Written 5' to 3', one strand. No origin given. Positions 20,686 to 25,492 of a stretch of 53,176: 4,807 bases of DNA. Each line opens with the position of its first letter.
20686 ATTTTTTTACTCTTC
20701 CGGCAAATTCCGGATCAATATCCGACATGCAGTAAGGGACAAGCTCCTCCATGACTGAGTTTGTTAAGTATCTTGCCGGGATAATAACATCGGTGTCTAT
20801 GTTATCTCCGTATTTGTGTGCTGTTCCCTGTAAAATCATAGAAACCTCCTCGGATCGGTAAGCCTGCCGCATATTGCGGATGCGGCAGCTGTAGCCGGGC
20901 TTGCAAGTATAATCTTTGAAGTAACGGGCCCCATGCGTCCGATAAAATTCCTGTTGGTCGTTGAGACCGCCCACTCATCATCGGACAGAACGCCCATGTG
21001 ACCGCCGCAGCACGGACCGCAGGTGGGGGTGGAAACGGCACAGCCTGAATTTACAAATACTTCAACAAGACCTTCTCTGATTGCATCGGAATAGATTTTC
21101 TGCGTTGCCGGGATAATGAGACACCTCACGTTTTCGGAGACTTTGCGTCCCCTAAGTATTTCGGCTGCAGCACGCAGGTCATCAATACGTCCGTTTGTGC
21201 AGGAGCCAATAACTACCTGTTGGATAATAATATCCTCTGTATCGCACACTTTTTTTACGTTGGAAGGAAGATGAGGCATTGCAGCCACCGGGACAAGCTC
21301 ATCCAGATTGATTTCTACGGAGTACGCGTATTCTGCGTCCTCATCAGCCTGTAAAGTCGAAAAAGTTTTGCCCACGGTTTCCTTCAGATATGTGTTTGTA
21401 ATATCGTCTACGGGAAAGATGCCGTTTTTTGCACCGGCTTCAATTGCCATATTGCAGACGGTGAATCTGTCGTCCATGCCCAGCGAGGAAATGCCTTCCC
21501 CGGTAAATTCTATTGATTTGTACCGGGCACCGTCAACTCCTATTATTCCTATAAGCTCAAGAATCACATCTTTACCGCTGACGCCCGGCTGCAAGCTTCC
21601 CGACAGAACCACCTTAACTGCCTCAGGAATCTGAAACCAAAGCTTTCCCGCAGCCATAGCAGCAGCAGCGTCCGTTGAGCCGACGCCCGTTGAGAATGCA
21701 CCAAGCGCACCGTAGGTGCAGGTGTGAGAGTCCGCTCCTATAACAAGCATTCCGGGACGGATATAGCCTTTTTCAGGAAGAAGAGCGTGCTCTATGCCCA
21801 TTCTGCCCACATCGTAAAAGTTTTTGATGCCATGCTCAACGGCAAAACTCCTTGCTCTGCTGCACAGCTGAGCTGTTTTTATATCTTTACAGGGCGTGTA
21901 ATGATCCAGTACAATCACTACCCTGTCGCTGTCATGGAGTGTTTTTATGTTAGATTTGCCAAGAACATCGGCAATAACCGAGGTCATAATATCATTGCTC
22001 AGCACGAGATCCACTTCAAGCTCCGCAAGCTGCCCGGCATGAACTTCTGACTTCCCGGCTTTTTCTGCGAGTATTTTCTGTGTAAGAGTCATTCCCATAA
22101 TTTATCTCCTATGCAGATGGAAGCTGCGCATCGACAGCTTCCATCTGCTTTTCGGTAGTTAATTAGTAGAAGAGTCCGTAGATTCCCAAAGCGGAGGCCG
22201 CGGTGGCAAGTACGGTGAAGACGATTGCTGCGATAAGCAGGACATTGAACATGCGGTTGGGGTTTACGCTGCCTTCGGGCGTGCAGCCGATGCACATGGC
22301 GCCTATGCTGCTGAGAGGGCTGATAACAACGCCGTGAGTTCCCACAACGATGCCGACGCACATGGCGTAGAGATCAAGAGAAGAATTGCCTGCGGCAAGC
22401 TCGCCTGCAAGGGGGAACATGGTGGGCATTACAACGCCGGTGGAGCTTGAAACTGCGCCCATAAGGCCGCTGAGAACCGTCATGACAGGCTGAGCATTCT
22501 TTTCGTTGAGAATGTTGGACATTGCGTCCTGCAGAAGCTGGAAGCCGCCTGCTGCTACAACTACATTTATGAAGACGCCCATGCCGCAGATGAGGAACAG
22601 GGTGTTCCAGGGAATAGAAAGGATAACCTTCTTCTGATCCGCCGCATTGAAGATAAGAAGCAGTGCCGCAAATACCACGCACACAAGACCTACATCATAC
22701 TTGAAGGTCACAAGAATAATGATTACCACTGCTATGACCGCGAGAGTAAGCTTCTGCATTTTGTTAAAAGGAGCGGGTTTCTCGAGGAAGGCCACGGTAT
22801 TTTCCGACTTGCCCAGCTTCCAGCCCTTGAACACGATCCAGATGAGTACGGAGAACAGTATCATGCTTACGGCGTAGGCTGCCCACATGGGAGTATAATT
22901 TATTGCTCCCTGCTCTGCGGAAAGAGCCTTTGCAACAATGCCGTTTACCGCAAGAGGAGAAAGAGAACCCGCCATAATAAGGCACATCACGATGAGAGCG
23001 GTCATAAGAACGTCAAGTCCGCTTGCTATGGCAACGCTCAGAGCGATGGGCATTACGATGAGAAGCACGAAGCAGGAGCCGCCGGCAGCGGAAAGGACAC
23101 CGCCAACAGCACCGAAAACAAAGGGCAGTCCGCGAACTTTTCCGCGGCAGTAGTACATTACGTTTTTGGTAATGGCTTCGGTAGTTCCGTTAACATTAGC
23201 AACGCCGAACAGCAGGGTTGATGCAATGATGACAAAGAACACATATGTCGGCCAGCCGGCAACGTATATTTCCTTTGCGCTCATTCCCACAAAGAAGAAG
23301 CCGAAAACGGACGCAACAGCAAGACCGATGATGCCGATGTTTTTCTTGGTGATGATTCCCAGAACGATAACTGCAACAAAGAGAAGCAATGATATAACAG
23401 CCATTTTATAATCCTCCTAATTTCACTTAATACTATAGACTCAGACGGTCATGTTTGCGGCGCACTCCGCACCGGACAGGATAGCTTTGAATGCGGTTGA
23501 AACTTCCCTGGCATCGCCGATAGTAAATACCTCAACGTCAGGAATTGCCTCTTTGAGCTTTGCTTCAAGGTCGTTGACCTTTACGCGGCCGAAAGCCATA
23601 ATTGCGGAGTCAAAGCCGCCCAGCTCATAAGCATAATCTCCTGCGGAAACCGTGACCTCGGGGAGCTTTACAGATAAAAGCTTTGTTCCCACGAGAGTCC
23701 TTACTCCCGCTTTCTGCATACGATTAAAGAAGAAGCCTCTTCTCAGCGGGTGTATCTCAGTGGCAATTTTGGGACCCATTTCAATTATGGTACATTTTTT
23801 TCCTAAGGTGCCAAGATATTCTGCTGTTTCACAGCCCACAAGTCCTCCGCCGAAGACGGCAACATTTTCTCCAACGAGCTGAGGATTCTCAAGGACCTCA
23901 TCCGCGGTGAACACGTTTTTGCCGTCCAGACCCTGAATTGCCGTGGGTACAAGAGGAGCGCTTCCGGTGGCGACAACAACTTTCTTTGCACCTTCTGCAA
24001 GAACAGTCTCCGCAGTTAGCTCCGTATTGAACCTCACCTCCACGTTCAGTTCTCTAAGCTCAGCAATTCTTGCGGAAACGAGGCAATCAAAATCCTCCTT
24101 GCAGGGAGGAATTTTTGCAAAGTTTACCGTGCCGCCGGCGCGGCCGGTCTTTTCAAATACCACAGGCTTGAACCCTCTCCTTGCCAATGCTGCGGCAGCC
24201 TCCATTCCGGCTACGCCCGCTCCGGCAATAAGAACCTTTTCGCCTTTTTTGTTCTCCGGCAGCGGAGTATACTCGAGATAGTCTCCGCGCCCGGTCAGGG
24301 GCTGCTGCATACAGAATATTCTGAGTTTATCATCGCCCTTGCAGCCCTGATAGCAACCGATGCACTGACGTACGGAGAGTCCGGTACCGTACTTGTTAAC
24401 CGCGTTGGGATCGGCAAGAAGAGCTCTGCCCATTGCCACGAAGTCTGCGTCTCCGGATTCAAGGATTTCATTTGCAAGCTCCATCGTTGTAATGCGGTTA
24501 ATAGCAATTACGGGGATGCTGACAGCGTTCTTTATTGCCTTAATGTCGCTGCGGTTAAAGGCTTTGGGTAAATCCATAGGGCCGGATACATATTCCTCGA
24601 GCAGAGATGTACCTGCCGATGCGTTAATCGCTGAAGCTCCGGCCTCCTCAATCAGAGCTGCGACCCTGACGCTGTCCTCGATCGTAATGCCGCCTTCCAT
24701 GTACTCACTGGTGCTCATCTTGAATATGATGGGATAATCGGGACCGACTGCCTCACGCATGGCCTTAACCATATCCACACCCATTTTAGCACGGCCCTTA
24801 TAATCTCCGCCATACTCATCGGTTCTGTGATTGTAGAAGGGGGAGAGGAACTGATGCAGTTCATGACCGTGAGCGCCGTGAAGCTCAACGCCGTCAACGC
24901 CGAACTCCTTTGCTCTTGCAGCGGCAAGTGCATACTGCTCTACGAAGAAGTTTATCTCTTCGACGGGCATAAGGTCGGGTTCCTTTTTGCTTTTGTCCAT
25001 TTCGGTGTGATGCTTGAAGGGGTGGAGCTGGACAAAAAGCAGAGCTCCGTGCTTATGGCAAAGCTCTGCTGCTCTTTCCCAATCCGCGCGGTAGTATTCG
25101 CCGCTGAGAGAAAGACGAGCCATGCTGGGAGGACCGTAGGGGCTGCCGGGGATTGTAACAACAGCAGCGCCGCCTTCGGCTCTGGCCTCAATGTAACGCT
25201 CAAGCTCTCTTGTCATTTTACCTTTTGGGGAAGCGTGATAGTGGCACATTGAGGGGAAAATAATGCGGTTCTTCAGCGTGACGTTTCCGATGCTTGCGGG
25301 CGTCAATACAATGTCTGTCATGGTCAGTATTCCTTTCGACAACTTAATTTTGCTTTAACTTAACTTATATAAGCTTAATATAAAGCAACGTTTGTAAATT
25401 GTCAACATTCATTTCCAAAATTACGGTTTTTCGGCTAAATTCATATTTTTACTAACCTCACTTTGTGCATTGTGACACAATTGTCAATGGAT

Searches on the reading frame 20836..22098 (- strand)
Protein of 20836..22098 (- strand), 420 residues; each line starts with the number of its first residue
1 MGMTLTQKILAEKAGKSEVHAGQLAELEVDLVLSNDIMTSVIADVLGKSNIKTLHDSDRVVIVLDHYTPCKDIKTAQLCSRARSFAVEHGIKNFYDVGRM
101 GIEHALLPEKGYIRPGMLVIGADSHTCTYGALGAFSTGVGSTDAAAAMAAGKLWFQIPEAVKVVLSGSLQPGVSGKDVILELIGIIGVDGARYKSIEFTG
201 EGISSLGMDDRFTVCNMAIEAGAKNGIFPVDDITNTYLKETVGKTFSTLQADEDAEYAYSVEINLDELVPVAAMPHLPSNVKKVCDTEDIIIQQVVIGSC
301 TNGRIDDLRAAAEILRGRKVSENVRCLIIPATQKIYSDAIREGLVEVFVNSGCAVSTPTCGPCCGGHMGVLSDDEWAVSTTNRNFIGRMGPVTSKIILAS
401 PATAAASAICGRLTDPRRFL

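Call 76: search_protein_families(library=pfam, proteins=[window:20836-22098:-], max_evalue=0.00001)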
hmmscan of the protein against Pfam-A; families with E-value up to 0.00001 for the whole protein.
window:20836-22098:- (420 aa): 1 family
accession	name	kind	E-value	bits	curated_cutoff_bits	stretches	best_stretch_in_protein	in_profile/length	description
PF00330.25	Aconitase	-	1.1e-97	328.3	28.7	1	21-411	13-463/463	Aconitase family (aconitate hydratase)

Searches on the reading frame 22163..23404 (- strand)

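Call 76: search_protein_families(library=pfam, proteins=[window:22163-23404:-], max_evalue=0.00001)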
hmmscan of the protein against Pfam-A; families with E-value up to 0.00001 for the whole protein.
window:22163-23404:- (413 aa): 2 families
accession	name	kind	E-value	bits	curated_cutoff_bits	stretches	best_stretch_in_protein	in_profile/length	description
PF07158.17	MatC_N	-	4.4e-21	75.9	23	1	3-146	5-148/149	Dicarboxylate carrier protein MatC N-terminus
PF03600.22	CitMHS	-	1.1e-20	74.5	31.9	1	14-351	2-336/336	Citrate transporter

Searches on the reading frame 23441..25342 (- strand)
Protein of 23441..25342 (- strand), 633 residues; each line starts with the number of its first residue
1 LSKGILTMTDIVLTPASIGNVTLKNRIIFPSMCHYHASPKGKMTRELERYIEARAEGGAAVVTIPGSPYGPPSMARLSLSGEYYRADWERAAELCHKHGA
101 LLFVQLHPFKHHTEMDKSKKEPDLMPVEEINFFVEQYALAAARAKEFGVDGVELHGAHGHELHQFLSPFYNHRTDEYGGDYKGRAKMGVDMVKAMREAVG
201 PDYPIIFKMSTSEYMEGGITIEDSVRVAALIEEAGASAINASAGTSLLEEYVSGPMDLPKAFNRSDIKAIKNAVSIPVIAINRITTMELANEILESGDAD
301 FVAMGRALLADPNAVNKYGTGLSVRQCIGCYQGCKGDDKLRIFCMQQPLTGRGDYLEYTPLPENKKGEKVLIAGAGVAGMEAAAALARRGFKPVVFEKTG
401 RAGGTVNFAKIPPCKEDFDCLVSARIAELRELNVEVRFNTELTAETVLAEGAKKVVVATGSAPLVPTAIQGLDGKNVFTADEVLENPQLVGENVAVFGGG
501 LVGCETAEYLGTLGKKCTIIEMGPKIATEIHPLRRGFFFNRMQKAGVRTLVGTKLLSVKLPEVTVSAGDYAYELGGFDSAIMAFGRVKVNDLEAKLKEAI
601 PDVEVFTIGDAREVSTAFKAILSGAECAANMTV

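Call 76: search_protein_families(library=pfam, proteins=[window:23441-25342:-], max_evalue=0.00001)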
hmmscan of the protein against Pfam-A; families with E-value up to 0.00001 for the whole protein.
window:23441-25342:- (633 aa): 10 families
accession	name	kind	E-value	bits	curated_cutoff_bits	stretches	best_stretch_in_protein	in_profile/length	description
PF00724.26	Oxidored_FMN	-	4e-54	184.6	27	1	14-322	4-339/342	NADH:flavin oxidoreductase / NADH oxidase family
PF07992.20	Pyr_redox_2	-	1.1e-21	77.9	26.1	1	369-592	2-243/291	Pyridine nucleotide-disulphide oxidoreductase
PF00070.33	Pyr_redox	-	2.9e-15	57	22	1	493-559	1-67/82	Pyridine nucleotide-disulphide oxidoreductase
PF13450.12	NAD_binding_8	-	5.4e-12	46.3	21.9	1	372-412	1-41/68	NAD(P)-binding Rossmann-like domain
PF01266.30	DAO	-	6.8e-08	32.9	27.9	0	369-405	1-38/353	FAD dependent oxidoreductase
PF13434.12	Lys_Orn_oxgnase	-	9.9e-07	28.6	21.3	1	443-513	139-210/339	L-lysine 6-monooxygenase/L-ornithine 5-monooxygenase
PF01207.24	Dus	-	2.1e-06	27.5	20.4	1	190-317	112-226/311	Dihydrouridine synthase (Dus)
PF00890.30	FAD_binding_2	-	3.5e-06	26.9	20.4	0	370-409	2-41/414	FAD binding domain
PF01262.27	AlaDh_PNT_C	-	5.3e-06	26.5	23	0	369-397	30-58/214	Alanine dehydrogenase/PNT, C-terminal domain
PF01494.25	FAD_binding_3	-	5.4e-06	26.3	22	0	369-400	3-34/349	FAD binding domain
